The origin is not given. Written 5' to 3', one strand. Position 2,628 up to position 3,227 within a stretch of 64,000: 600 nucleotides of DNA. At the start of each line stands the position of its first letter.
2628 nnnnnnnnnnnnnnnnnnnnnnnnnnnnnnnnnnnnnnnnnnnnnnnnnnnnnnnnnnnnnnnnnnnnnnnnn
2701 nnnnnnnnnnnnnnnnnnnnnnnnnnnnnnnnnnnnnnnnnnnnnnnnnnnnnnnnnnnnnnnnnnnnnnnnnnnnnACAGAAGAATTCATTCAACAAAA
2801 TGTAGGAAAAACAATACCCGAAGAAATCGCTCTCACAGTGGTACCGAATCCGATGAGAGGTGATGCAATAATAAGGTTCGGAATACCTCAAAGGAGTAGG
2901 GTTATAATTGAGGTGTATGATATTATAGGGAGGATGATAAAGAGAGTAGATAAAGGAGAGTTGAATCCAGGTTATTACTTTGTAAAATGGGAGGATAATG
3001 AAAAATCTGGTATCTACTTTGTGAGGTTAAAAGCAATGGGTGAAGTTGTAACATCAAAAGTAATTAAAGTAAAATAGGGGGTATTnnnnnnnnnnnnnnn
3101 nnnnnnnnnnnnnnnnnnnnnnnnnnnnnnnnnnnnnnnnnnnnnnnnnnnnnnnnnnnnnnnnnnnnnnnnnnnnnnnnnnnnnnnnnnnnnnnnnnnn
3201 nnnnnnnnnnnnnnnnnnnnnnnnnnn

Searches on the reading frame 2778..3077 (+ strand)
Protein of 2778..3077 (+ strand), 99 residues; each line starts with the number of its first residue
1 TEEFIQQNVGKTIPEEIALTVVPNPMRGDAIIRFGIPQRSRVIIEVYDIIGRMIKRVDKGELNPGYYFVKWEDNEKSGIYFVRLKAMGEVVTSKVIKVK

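Call 70: search_protein_families(library=ncbifam, proteins=[window:2778-3077:+], max_evalue=0.01)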
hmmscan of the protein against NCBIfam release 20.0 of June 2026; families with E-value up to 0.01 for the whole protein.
window:2778-3077:+ (99 aa): 3 families
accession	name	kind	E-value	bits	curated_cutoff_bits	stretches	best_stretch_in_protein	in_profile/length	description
TIGR04183.1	Por_Secre_tail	domain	3.4e-10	39.8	23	1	22-97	2-71/72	T9SS type A sorting domain-containing protein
NF038113.1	T9SSA_dep_M36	equivalog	1.7e-05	23.2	885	1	19-96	793-867/869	T9SS-dependent M36 family metallopeptidase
NF052323.1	T9SSA_dep_M6i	equivalog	3.8e-05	21.8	600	1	23-98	962-1039/1043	T9SS-dependent M6-like inactivated metalloprotease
